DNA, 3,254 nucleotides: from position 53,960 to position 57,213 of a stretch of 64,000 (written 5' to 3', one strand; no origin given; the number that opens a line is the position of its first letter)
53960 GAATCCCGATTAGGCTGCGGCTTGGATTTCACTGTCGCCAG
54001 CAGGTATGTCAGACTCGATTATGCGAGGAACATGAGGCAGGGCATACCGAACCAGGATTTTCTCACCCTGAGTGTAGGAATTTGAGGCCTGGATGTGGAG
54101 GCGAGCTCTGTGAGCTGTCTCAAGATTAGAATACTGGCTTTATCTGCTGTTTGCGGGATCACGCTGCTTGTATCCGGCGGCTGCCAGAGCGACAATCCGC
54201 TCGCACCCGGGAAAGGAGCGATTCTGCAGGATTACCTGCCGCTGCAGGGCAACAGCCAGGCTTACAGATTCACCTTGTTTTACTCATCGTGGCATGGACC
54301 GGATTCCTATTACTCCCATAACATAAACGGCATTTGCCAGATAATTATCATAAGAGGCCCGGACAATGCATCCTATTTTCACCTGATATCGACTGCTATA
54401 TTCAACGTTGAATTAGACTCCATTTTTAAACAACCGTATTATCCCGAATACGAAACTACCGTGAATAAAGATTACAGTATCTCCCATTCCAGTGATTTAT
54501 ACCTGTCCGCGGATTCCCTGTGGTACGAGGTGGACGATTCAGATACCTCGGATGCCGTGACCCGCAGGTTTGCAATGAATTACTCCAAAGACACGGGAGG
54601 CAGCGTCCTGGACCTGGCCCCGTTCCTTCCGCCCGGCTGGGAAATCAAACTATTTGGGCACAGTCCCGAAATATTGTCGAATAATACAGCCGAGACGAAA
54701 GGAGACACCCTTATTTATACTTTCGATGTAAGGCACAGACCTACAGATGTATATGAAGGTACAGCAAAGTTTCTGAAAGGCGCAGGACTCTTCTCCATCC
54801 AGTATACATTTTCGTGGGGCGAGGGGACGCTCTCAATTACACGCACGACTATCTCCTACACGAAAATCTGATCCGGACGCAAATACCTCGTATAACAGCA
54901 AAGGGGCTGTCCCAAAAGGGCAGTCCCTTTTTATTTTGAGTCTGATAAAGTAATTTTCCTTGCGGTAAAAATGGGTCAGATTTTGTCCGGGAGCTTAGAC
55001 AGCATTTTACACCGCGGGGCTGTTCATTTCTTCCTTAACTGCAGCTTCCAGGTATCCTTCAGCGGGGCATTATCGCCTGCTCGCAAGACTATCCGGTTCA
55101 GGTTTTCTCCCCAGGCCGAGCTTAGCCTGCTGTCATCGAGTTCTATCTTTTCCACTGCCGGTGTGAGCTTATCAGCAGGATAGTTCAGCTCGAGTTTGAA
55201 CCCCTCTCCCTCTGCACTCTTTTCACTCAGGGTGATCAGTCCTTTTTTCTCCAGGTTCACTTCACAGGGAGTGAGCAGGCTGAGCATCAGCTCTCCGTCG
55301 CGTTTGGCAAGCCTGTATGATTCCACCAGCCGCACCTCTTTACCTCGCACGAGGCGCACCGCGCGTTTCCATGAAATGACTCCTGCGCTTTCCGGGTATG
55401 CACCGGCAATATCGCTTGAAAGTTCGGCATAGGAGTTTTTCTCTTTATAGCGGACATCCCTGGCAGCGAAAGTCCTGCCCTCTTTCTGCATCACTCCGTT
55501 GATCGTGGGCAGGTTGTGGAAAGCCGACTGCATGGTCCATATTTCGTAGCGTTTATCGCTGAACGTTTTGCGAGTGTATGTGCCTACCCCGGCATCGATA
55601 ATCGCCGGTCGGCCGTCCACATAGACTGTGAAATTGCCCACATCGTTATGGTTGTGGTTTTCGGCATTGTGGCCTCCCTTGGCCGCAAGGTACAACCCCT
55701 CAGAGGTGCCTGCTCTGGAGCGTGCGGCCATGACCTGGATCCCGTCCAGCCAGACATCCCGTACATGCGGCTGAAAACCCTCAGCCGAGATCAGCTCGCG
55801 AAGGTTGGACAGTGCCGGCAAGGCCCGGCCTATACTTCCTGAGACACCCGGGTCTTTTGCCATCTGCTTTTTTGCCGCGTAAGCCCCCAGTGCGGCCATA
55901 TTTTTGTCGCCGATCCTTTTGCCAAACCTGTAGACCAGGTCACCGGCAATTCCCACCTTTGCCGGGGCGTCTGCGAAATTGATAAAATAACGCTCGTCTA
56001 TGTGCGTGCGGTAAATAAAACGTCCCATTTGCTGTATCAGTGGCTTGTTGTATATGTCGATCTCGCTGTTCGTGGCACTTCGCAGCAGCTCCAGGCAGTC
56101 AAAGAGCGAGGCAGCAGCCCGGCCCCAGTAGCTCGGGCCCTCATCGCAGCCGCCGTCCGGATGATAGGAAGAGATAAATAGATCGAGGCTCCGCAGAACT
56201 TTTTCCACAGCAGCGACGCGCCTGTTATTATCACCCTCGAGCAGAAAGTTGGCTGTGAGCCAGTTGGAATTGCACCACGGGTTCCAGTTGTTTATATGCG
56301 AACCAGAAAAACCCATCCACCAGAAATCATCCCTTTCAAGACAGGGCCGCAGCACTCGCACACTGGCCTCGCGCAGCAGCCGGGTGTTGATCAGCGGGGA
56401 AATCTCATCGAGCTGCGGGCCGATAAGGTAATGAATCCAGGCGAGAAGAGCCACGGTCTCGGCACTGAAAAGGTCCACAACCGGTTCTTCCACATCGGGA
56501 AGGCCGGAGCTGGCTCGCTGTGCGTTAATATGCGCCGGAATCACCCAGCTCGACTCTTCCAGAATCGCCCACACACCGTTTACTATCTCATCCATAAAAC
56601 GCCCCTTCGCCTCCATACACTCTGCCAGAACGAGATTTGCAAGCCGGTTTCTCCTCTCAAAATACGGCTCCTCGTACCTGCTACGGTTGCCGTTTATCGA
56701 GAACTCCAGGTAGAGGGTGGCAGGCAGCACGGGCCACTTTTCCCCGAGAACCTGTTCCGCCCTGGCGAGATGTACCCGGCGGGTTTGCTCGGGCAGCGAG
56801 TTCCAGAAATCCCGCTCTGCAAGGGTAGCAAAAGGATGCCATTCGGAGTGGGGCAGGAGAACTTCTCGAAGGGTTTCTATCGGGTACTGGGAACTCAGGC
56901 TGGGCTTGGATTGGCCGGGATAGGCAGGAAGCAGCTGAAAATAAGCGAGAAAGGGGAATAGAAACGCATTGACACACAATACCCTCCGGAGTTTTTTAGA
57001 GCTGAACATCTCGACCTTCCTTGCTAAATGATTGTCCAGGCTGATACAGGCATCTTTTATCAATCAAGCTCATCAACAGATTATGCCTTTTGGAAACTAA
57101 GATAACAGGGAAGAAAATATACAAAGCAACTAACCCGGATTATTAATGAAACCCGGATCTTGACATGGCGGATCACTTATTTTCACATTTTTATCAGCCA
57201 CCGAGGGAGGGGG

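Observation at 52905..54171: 67 bp cassette (RBS plus signal peptide) duplicated between porV and the unrelated downstream lipoprotein gene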

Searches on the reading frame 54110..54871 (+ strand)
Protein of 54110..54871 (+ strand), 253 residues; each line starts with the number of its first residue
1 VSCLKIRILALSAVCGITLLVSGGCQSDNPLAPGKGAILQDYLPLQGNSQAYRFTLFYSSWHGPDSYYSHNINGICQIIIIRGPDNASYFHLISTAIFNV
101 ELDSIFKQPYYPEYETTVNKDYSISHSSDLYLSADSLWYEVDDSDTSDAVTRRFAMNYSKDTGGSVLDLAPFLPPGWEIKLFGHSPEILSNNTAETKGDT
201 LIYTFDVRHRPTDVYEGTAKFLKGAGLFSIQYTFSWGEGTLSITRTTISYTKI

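Call 6: search_protein_families(library=pfam, proteins=[window:54110-54871:+], max_evalue=0.01)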
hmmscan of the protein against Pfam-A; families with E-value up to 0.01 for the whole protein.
window:54110-54871:+ (253 aa): 0 families

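Call 7: search_protein_families(library=ncbifam, proteins=[window:54110-54871:+], max_evalue=0.1)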
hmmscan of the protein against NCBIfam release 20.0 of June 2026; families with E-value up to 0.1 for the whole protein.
window:54110-54871:+ (253 aa): 0 families

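Call 8: find_homologous_proteins(query=window:54110-54871:+)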
Query window:54110-54871:+ (253 aa): 10 proteins with E <= 0.001 among 216 candidates.
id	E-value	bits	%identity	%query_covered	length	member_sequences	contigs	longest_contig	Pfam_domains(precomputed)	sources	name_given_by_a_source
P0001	1.9e-169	580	100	100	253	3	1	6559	-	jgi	-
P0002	2.0e-142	491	87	100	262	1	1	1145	-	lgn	-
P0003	7.0e-137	473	83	100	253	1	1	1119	-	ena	-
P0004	9.6e-129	446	81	100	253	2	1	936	-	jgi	-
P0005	5.1e-103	362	72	99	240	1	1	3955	-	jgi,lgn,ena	-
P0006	5.6e-66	241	50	96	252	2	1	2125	-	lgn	-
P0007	9.7e-56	207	47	98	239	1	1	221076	-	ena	-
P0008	6.5e-54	201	45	100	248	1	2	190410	-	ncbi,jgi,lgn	-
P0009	1.3e-47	180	46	91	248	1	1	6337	-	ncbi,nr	ncbi:hypothetical protein LLH00_06965 [bacterium]|nr:hypothetical protein [bacterium]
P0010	1.6e-34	138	36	91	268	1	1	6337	-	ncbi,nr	ncbi:hypothetical protein LLH00_06970 [bacterium]|nr:hypothetical protein [bacterium]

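Call 10: find_encoding_contigs(protein=P0007, flank=6000, max_places=3)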
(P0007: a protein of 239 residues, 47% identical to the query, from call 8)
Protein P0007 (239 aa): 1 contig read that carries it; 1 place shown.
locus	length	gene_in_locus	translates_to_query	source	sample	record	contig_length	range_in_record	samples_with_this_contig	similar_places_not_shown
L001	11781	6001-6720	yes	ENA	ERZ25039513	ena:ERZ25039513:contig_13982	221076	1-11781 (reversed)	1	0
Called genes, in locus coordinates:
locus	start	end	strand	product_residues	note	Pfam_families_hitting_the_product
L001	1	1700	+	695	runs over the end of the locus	PF02463:SMC_N, PF13175:AAA_15, PF13476:AAA_23, PF13555:AAA_29 (weak)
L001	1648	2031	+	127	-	PF13558:SbcC_Walker_B (weak), PF02463:SMC_N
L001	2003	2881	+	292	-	-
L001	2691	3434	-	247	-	-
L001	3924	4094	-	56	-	-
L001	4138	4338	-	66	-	PF13500:AAA_26 (weak)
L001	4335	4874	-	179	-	PF13549:ATP-grasp_5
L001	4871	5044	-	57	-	PF13549:ATP-grasp_5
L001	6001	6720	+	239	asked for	-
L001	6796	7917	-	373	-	PF01658:Inos-1-P_synth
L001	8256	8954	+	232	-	PF00126:HTH_1, PF03466:LysR_substrate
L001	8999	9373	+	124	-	PF03466:LysR_substrate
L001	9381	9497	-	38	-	-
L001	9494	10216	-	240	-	PF00962:A_deaminase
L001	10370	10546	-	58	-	-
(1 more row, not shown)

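Call 11: find_encoding_contigs(protein=P0008, flank=6000, max_places=3)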
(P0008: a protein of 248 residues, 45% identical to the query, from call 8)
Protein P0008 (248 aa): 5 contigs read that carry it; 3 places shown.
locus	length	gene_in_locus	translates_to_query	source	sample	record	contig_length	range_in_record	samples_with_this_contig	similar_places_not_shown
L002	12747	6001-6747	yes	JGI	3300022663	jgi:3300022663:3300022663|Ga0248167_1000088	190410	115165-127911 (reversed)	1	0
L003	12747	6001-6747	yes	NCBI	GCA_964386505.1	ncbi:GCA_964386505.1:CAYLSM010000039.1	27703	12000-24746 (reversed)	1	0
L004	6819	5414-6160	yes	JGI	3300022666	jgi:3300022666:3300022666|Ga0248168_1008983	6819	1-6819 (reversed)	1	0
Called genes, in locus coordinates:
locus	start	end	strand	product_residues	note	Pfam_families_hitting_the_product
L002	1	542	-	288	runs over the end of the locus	PF01370:Epimerase, PF04321:RmlD_sub_bind, PF16363:GDP_Man_Dehyd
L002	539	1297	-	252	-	PF08241:Methyltransf_11, PF13649:Methyltransf_25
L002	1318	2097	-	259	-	PF13507:GATase_5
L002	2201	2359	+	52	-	-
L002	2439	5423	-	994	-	PF18072:FGAR-AT_linker, PF00586:AIRS, PF02769:AIRS_C, PF00586:AIRS, PF02769:AIRS_C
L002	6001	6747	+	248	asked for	-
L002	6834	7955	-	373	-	PF01658:Inos-1-P_synth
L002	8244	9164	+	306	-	PF00126:HTH_1, PF03466:LysR_substrate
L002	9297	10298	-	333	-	PF00962:A_deaminase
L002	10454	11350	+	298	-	PF02574:S-methyl_trans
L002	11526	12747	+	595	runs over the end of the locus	PF00664:ABC_membrane, PF00005:ABC_tran, PF02463:SMC_N (faint)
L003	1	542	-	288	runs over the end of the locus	PF01370:Epimerase, PF04321:RmlD_sub_bind, PF16363:GDP_Man_Dehyd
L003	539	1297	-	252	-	PF08241:Methyltransf_11, PF13649:Methyltransf_25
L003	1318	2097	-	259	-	PF13507:GATase_5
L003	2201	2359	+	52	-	-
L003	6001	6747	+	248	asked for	-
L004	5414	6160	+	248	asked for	-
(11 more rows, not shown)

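Call 13: find_encoding_contigs(protein=P0002, flank=6000, max_places=3)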
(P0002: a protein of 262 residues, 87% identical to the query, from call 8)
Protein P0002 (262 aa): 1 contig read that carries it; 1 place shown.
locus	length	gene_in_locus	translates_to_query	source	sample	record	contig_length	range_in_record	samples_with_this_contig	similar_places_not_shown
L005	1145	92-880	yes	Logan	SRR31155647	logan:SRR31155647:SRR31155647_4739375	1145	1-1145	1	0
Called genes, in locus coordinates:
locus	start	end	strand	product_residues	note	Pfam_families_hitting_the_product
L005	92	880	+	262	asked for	-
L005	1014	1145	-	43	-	?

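Call 14: find_encoding_contigs(protein=P0003, flank=6000, max_places=3)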
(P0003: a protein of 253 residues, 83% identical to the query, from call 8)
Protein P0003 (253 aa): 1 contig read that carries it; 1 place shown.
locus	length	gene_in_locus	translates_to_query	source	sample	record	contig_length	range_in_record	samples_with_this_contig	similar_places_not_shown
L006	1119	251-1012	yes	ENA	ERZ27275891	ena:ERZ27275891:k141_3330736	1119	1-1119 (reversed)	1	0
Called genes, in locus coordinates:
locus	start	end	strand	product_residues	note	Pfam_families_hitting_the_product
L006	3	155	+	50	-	?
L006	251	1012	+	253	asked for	-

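Call 20: find_encoding_contigs(protein=P0005, flank=6000, max_places=3)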
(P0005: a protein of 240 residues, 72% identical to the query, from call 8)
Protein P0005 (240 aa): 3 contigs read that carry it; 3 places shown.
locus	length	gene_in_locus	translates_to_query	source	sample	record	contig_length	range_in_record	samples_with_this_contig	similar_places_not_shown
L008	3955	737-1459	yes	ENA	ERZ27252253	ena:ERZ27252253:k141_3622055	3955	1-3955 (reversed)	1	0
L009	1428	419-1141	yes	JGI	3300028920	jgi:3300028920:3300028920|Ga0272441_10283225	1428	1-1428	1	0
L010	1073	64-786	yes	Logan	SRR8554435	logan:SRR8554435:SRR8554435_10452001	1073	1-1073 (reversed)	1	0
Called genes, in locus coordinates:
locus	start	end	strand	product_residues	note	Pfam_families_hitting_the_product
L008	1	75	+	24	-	?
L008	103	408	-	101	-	PF13145:Rotamase_2 (weak), PF00639:Rotamase (weak)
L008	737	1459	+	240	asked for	-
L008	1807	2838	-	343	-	PF13145:Rotamase_2 (faint), PF13616:Rotamase_3, PF00639:Rotamase, PF13616:Rotamase_3, PF00639:Rotamase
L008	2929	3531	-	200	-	PF00574:CLP_protease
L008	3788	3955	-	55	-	?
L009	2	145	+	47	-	?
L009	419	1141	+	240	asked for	-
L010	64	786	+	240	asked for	-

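Call 21: find_encoding_contigs(protein=P0004, flank=6000, max_places=3)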
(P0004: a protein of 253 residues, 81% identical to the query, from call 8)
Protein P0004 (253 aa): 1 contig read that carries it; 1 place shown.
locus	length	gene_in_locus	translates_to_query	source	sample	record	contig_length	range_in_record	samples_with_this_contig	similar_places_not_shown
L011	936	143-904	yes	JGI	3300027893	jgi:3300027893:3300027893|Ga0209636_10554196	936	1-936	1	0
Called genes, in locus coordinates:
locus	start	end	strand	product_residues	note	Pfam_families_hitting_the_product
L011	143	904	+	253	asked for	-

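Call 22: find_encoding_contigs(protein=P0001, flank=10000, max_places=5)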
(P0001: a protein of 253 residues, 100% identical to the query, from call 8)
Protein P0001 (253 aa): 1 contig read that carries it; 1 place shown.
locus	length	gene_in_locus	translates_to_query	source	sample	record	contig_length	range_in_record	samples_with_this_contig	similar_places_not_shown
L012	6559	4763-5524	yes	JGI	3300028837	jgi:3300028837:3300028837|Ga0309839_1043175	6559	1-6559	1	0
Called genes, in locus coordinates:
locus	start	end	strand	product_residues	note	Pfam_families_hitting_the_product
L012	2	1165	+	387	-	PF00266:Aminotran_5, PF01212:Beta_elim_lyase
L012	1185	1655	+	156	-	PF01149:Fapy_DNA_glyco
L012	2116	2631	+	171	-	PF00578:AhpC-TSA, PF08534:Redoxin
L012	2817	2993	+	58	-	PF01880:Desulfoferrodox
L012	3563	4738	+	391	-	PF03349:Toluene_X (faint)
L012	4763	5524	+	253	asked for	-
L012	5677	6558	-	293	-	?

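Call 34: find_related_loci(query=A2, collection=metagenome_contigs, flank=3000)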
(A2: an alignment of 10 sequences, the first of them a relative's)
Query A2 (253 aa) in metagenome_contigs; peptide patterns used: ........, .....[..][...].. (x = any residue, [..] = any of these).
133 stretches matched a pattern; 3 encode a relative of the query (tblastn E <= 1e-3); 3 distinct loci.
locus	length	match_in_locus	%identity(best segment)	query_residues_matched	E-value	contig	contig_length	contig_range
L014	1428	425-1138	72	4-253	7e-121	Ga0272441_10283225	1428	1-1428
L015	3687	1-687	73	11-253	3e-111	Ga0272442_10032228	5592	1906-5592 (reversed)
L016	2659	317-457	66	17-62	7e-15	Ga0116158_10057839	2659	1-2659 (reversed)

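Call 42: list_cluster_members(proteins=[P0001, P0002, P0003, P0004, P0011, window:52910-54085:+])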
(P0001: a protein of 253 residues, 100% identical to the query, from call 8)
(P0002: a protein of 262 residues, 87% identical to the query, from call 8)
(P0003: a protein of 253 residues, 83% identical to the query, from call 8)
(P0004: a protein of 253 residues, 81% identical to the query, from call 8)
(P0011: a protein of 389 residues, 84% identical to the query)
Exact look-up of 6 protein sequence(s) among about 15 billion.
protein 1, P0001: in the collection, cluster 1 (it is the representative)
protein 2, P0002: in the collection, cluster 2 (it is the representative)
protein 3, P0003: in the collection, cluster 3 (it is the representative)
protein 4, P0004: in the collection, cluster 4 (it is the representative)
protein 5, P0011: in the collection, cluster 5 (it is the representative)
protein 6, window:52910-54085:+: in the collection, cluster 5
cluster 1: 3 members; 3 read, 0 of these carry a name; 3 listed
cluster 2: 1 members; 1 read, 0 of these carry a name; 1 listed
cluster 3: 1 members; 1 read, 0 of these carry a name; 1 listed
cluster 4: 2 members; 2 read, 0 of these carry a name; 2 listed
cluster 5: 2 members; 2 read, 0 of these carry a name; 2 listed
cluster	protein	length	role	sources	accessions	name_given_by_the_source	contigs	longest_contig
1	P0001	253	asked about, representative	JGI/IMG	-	-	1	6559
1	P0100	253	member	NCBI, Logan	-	-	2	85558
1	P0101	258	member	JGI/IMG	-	-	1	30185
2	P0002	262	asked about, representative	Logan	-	-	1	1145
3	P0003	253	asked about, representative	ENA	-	-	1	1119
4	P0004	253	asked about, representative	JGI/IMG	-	-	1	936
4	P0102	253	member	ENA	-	-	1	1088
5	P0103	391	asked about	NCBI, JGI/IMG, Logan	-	-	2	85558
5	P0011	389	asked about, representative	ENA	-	-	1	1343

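Call 64: find_encoding_contigs(protein=P0006, flank=4000, max_places=2)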
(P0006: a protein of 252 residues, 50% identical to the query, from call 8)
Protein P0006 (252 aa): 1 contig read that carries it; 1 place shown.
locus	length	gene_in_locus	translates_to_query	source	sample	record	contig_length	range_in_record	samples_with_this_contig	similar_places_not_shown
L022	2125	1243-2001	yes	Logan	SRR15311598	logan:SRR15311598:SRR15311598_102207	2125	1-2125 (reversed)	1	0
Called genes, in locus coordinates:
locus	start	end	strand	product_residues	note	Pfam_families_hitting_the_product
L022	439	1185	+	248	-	-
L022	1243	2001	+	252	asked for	-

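Call 70: predict_structure(alignment_id=A2)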
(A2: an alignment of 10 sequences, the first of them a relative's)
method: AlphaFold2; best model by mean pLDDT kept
length: 253 residues; sequences in the alignment: 10
mean_pLDDT: 73.8   pTM: 0.71
mean pLDDT of the five models: 73.8, 72.9, 61.7, 56.6, 50.7
residues with pLDDT >= 90: 39; 70-90: 125; 50-70: 50; < 50: 39
segments of 3 or more residues with pLDDT < 50: 14-34, 146-148, 183-187, 238-243
pLDDT, mean of each block of 10 residues (from residue 1): 52 46 38 63 80 87 73 90 75 90 79 70 88 88 55 86 84 66 52 88 84 82 89 67 68 89
secondary structure, 60 per line:
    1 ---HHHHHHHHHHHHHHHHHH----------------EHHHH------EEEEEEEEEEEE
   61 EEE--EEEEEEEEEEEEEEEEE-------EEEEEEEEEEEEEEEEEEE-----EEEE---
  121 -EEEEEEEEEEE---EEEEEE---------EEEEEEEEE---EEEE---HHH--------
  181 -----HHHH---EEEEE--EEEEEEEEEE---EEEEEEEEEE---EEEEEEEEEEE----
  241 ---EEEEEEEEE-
elements in order: H4-21 H39-42 E49-63 E66-82 E90-108 E114-117 E122-132 E136-141 E151-159 E163-166 H186-189 E193-197 E200-209 E213-222 E226-236 E244-252

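Call 73: fold_search(model_id=the predicted structure, library=pdb)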
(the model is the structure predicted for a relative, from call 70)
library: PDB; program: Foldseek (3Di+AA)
matches with E <= 10: 634; with E <= 0.001: 0
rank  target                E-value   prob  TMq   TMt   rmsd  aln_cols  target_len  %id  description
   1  4fvs_A                1.0e-02  0.92  0.28  0.32  11.6       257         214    9  Crystal structure of a putative lipoprotein (BDI_3050) from Parabacteroides distasonis ATCC 8503 at 2.70 A resolution (released 2012-07-25)
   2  6ntr_A                1.7e-02  0.28  0.15  0.16  18.9       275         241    7  Crystal Structure of Beta-barrel-like Protein of Domain of Unknown Function DUF1849 from Brucella abortus (released 2019-02-13)
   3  4fvs_E                2.1e-02  0.80  0.27  0.31  11.9       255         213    9  Crystal structure of a putative lipoprotein (BDI_3050) from Parabacteroides distasonis ATCC 8503 at 2.70 A resolution (released 2012-07-25)
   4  3t24_B                2.8e-02  0.51  0.21  0.16  17.1       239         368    7  Crystal structure of Pseudomonas aeruginosa OpdQ (released 2012-02-08)
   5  4frt_A                3.1e-02  0.87  0.27  0.20  14.3       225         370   10  Crystal Structure of Pseudomonas aeruginosa OccK7 (OpdD) (released 2013-07-24)
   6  4frt_B                5.6e-02  0.84  0.28  0.20  17.4       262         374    8  Crystal Structure of Pseudomonas aeruginosa OccK7 (OpdD) (released 2013-07-24)
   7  3fzx                  6.1e-02  0.69  0.27  0.31  14.9       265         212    9  CRYSTAL STRUCTURE OF A PUTATIVE EXPORTED PROTEIN WITH YMCC-LIKE FOLD (BF2203) FROM BACTEROIDES FRAGILIS NCTC 9343 AT 2.2 (released 2009-02-03)
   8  2fr2                  6.4e-02  0.90  0.29  0.41   9.3       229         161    8  Crystal Structure of Rv2717c from M. tuberculosis (released 2006-01-31)
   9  2c4i                  7.1e-02  0.15  0.14  0.14  18.4       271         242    6  Crystal structure of engineered avidin (released 2006-07-05)
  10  2ypl_A                9.0e-02  0.07  0.11  0.10  23.4       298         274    9  Structural features underlying T-cell receptor sensitivity to concealed MHC class I micropolymorphisms (released 2012-11-28)
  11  6h3i_F                1.3e-01  0.12  0.18  0.14  21.9       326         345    8  Structural snapshots of the Type 9 protein translocon (released 2018-11-07)
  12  2x4m_C                1.3e-01  0.09  0.16  0.15  20.4       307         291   10  Yersinia Pestis Plasminogen Activator Pla (released 2010-07-28)
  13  9do6_C                1.4e-01  0.02  0.07  0.04  32.3       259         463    5  Membrane-spanning OlyA/PlyB pore complex focused refinement (released 2025-09-24)
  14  2prn                  1.5e-01  0.30  0.23  0.22  14.9       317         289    9  RHODOPSEUDOMONAS BLASTICA PORIN, TRIPLE MUTANT E1M, E99W, A116W (released 1999-01-13)
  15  6ntr_B                1.5e-01  0.16  0.18  0.19  18.6       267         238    6  Crystal Structure of Beta-barrel-like Protein of Domain of Unknown Function DUF1849 from Brucella abortus (released 2019-02-13)
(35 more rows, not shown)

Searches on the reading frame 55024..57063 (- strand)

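Call 6: search_protein_families(library=pfam, proteins=[window:55024-57063:-], max_evalue=0.01)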
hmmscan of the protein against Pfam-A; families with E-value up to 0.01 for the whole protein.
window:55024-57063:- (679 aa): 1 family
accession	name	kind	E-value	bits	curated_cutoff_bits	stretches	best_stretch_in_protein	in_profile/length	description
PF07940.18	Hepar_II_III_C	-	2.1e-10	41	24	1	460-617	29-187/237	Heparinase II/III-like, C-terminal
